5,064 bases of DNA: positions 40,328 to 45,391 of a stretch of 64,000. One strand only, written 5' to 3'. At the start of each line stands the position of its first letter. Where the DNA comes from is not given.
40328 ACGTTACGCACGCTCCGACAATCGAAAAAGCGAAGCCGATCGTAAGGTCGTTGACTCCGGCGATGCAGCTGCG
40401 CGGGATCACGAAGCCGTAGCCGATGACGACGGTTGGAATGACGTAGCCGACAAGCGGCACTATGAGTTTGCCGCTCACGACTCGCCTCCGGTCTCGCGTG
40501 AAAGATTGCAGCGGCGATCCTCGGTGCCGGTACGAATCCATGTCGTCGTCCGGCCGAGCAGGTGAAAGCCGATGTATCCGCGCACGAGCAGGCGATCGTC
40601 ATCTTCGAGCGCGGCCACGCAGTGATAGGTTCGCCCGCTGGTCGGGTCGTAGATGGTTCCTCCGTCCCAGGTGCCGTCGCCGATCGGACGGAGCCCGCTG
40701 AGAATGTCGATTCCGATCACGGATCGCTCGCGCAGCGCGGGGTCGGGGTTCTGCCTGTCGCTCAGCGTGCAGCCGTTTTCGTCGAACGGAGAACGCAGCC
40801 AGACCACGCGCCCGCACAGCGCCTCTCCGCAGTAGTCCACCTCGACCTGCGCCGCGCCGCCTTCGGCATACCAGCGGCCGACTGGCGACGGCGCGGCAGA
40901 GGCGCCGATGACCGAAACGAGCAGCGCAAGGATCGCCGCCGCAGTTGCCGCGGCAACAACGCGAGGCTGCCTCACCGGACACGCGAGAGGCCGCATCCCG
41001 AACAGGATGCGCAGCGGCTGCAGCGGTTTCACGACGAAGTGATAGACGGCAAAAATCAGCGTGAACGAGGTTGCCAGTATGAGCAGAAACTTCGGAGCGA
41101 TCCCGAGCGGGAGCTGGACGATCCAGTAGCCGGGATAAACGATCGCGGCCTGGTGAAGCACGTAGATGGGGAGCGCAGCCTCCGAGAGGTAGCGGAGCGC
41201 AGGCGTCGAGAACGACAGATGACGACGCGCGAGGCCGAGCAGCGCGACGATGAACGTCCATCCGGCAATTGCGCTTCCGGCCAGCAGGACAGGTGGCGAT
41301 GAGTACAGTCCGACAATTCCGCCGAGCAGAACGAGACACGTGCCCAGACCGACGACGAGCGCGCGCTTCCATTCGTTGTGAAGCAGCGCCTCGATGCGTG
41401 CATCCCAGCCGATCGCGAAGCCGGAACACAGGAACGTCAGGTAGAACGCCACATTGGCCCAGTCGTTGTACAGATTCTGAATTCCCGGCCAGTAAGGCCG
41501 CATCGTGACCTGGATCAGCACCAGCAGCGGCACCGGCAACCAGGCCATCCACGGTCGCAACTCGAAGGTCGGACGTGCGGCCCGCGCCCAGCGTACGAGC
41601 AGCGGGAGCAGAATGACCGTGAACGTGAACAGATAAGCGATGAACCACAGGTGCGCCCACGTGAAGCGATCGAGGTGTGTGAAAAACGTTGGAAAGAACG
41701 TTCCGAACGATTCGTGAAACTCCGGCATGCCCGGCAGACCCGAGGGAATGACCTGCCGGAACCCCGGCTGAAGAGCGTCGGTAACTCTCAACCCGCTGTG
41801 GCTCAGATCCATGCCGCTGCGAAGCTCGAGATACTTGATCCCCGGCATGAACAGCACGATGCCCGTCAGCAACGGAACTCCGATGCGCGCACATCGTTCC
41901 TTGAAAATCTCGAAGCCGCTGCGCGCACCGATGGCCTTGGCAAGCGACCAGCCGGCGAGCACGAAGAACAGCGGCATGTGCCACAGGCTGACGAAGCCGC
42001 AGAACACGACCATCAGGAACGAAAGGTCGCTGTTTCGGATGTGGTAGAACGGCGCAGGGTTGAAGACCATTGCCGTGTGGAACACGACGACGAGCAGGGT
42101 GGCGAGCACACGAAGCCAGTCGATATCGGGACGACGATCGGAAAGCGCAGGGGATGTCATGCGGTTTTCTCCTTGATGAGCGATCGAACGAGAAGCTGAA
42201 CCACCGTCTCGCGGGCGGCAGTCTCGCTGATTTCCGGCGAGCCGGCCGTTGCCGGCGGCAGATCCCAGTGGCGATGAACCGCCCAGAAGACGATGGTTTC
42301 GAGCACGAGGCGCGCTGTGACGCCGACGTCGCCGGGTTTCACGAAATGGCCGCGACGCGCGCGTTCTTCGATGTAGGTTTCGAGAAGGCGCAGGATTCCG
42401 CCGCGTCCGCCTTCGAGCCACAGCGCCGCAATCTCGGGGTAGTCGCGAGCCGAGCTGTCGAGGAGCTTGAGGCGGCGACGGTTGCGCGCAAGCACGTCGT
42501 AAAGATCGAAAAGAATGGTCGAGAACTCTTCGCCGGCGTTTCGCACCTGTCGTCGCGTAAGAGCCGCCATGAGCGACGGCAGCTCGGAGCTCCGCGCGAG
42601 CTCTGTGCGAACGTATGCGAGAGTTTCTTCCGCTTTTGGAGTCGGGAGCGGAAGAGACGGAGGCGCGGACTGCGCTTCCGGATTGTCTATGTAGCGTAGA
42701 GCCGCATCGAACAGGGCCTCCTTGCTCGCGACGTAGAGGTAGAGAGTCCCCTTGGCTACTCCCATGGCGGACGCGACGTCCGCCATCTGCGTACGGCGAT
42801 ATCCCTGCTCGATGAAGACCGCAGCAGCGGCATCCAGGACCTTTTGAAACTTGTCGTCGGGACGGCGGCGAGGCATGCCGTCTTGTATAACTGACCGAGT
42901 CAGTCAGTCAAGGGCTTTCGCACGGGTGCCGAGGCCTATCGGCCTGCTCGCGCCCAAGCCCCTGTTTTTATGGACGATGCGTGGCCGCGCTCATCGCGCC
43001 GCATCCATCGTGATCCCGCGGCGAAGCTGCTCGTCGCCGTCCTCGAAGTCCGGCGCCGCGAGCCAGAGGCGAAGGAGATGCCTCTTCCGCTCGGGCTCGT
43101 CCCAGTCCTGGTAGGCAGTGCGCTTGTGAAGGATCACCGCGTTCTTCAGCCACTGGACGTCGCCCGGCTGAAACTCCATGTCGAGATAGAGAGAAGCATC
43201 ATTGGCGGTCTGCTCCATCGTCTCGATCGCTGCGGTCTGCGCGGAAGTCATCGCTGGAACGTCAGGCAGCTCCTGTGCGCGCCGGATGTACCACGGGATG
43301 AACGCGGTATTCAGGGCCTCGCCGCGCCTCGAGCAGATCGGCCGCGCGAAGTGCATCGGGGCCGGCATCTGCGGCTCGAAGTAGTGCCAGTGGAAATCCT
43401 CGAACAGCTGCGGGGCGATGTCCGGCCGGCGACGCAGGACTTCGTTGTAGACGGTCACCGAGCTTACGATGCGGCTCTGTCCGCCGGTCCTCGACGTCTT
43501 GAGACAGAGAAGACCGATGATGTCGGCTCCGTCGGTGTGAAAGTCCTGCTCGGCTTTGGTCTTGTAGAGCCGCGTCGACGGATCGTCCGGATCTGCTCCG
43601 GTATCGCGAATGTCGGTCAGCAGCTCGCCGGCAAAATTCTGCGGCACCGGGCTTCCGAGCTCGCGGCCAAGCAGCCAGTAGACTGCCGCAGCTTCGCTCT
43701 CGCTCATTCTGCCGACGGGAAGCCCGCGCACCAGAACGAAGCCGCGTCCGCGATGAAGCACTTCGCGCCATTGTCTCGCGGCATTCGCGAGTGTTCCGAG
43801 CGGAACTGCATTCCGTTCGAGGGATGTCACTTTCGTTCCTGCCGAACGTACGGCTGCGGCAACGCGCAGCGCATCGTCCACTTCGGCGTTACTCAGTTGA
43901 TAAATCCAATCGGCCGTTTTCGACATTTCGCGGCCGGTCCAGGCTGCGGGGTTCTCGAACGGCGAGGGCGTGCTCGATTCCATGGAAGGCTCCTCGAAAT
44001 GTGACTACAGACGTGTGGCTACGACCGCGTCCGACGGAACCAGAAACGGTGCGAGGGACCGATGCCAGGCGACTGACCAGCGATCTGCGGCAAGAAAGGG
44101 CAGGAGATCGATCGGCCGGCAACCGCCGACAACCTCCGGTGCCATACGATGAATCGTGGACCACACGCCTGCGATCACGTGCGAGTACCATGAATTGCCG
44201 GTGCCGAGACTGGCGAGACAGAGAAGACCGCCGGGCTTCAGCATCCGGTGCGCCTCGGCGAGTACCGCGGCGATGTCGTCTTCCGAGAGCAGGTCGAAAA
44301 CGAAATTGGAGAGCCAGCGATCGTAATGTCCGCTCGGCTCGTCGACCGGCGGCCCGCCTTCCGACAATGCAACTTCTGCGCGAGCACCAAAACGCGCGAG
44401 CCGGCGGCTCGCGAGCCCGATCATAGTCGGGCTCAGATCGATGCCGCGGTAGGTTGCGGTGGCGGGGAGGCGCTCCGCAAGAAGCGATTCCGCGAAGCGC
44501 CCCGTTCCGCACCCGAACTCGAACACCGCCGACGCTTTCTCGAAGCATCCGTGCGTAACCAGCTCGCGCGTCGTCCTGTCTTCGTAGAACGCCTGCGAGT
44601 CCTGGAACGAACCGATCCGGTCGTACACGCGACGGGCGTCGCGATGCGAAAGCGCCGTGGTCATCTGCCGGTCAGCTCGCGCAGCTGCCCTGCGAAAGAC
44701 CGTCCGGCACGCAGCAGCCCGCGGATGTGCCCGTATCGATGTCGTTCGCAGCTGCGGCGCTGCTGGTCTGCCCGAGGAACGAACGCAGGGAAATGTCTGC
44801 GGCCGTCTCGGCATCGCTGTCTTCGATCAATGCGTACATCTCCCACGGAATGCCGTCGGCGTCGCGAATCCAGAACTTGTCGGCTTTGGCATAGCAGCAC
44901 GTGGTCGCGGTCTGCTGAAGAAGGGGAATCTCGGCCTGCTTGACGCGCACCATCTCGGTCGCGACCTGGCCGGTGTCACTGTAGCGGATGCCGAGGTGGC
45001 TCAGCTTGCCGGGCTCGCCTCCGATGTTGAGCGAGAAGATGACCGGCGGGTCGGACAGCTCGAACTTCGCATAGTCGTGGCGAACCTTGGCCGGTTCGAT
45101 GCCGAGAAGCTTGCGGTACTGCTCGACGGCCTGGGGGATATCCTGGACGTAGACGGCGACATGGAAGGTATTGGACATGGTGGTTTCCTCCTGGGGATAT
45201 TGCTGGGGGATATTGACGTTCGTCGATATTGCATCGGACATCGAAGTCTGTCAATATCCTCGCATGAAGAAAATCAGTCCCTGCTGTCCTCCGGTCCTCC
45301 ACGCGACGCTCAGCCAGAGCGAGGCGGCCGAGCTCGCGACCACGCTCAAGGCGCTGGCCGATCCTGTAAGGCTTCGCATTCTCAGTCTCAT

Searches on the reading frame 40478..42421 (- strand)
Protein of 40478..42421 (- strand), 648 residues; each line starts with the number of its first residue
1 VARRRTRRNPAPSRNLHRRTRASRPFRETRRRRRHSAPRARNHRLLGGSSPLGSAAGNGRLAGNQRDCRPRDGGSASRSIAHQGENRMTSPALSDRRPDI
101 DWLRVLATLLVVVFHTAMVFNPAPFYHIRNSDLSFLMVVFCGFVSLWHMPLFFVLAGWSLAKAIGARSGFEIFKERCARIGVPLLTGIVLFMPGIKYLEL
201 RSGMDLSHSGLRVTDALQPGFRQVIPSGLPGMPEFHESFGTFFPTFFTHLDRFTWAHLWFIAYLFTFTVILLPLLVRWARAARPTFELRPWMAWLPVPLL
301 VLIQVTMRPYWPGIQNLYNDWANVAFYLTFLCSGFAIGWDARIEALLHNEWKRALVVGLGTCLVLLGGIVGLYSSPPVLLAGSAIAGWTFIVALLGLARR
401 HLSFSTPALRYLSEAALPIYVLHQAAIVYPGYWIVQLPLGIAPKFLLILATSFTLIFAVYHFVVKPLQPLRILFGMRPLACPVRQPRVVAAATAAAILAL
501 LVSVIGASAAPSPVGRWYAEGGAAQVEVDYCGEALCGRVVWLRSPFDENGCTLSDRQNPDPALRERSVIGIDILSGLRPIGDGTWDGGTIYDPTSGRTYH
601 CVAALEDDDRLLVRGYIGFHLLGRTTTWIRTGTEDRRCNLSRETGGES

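Call 47: search_protein_families(library=pfam, proteins=[window:40478-42421:-], max_evalue=0.00001)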
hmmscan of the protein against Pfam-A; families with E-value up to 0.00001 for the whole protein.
window:40478-42421:- (648 aa): 2 families
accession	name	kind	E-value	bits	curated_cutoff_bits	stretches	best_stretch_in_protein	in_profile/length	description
PF09917.15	DUF2147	-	2.1e-32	112.5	27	1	515-630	1-112/112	Uncharacterized protein conserved in bacteria (DUF2147)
PF01757.29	Acyl_transf_3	-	1.2e-28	100.6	31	1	99-460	3-325/326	Acyltransferase domain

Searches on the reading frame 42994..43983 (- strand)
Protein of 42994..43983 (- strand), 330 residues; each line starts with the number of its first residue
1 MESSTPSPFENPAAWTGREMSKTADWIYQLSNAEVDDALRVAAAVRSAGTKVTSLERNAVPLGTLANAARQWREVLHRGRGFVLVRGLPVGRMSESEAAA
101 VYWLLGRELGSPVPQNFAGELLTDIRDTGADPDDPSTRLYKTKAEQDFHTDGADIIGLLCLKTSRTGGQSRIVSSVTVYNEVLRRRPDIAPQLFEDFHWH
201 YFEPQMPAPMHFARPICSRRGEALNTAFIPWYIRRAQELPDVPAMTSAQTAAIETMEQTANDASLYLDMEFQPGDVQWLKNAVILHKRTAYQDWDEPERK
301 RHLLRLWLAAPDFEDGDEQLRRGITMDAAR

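Call 47: search_protein_families(library=pfam, proteins=[window:42994-43983:-], max_evalue=0.00001)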
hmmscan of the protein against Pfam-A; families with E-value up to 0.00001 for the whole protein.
window:42994-43983:- (330 aa): 1 family
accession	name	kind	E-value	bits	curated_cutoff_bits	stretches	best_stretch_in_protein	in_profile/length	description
PF02668.22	TauD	-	5.2e-32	112.2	27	1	60-307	14-267/267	Taurine catabolism dioxygenase TauD, TfdA family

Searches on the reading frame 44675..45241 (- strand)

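Call 47: search_protein_families(library=pfam, proteins=[window:44675-45241:-], max_evalue=0.00001)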
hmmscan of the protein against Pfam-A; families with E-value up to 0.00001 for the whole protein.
window:44675-45241:- (189 aa): 1 family
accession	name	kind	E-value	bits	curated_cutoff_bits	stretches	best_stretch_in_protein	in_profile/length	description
PF00903.31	Glyoxalase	-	7e-07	30.1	20.6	1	27-135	4-121/121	Glyoxalase/Bleomycin resistance protein/Dioxygenase superfamily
